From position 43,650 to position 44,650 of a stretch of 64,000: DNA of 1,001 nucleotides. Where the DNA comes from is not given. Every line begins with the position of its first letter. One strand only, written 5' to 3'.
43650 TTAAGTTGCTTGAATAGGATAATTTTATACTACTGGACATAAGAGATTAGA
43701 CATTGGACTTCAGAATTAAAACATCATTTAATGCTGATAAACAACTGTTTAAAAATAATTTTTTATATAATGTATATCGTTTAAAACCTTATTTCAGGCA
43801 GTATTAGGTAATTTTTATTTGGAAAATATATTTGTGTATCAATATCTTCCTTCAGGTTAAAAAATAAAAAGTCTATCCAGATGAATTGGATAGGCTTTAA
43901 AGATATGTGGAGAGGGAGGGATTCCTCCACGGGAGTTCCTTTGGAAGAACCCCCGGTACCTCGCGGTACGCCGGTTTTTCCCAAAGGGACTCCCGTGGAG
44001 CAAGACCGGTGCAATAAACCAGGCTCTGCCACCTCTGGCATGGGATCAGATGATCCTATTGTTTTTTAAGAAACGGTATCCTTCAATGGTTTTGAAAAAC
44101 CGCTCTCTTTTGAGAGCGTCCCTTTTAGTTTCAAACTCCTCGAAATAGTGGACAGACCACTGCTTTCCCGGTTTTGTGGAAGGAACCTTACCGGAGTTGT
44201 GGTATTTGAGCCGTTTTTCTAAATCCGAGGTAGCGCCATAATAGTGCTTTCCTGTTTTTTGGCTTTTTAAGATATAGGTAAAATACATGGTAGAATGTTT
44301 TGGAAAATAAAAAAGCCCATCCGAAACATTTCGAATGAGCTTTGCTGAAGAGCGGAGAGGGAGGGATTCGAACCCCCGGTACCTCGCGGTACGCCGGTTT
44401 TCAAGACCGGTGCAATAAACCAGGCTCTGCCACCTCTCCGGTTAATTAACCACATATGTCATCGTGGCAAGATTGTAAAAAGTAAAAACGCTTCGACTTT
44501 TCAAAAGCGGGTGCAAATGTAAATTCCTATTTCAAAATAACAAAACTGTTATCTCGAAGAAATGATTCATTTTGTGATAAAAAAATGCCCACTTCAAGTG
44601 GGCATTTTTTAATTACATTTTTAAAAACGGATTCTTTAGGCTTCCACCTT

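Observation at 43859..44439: tRNA-Ser(UGA), GIY-YIG gene, then a second tRNA-Ser copy with two mutually complementary 22-nt insertions in the anticodon and T loops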

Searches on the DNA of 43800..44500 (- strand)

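Call 60: search_rna_families(source=window, start=43800, end=44500, threshold=evalue, max_evalue=1, show_alignments=3)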
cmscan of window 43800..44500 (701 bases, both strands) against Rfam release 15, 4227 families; matches with E-value up to 1: 6.
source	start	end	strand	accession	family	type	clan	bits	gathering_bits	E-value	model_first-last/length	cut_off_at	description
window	44353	44439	-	RF00005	tRNA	Gene; tRNA;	CL00001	55.4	29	3.6e-11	1-71/71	no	tRNA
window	44353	44402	+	RF04351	Plastid-psbl-rps4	Cis-reg;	-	36.7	68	4.7e-06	1-53/53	no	Plastid-psbl-rps4 3UTR RNA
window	43923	44002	-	RF03837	mir-3138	Gene; miRNA;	-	27.9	90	0.028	1-82/82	no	mir-3138 microRNA precursor family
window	44313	44442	-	RF02223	sX4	Gene; sRNA;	-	20.8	70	0.042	1-167/167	no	Proteobacterial sRNA sX4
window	44057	44140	+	RF01627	ceN36-1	Gene; snRNA; snoRNA; HACA-box;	-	18.7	48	0.97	1-130/130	no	Nematode snoRNA ceN36-1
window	43908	43979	+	RF04351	Plastid-psbl-rps4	Cis-reg;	-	18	68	0.56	1-53/53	no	Plastid-psbl-rps4 3UTR RNA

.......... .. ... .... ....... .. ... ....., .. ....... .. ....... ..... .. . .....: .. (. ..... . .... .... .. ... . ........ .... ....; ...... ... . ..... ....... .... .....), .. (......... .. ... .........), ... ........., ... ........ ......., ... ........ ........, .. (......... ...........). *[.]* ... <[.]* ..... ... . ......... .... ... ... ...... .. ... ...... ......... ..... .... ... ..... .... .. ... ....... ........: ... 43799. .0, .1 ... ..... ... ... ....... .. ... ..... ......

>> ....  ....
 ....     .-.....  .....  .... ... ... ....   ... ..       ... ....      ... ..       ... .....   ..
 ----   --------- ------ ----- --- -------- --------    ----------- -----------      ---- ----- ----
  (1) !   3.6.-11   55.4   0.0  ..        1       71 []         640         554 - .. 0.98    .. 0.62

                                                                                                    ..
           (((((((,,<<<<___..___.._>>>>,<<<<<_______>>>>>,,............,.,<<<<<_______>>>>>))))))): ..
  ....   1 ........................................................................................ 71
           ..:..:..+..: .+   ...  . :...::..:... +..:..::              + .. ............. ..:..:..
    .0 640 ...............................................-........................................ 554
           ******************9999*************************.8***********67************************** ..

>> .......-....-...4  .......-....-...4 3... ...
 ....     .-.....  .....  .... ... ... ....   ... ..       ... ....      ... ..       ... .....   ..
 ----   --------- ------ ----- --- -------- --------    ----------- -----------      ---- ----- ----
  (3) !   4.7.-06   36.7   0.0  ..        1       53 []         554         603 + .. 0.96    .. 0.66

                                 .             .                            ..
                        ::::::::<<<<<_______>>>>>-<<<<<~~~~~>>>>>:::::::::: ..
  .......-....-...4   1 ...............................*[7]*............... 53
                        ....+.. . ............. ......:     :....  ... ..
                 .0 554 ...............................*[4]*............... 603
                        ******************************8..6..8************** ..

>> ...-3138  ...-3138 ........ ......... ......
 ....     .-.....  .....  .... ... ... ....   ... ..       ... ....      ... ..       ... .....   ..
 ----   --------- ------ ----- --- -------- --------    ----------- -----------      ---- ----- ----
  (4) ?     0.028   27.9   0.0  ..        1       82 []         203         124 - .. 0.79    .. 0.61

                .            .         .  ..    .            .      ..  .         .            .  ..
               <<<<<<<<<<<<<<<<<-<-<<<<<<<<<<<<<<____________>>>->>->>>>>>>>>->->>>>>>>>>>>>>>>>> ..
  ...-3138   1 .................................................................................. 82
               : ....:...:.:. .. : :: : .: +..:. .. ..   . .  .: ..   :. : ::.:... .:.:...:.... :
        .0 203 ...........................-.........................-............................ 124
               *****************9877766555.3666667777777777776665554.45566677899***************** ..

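Call 65: search_rna_families(sources=[L040, L049], threshold=gathering, show_alignments=1)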
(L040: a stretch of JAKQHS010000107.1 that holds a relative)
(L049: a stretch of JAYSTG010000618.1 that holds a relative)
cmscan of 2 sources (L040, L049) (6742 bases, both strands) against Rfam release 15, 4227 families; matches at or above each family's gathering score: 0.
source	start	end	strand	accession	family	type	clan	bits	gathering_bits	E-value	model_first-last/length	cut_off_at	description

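Call 84: search_rna_families(source=L040, start=1800, end=2010, threshold=evalue, max_evalue=1, show_alignments=1)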
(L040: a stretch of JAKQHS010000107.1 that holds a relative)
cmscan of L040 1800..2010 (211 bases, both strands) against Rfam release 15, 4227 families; matches with E-value up to 1: 1.
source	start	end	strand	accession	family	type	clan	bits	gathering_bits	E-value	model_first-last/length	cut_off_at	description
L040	1969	2004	-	RF03031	ssnA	Cis-reg;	-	14.9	37.3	0.23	1-48/48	no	ssnA RNA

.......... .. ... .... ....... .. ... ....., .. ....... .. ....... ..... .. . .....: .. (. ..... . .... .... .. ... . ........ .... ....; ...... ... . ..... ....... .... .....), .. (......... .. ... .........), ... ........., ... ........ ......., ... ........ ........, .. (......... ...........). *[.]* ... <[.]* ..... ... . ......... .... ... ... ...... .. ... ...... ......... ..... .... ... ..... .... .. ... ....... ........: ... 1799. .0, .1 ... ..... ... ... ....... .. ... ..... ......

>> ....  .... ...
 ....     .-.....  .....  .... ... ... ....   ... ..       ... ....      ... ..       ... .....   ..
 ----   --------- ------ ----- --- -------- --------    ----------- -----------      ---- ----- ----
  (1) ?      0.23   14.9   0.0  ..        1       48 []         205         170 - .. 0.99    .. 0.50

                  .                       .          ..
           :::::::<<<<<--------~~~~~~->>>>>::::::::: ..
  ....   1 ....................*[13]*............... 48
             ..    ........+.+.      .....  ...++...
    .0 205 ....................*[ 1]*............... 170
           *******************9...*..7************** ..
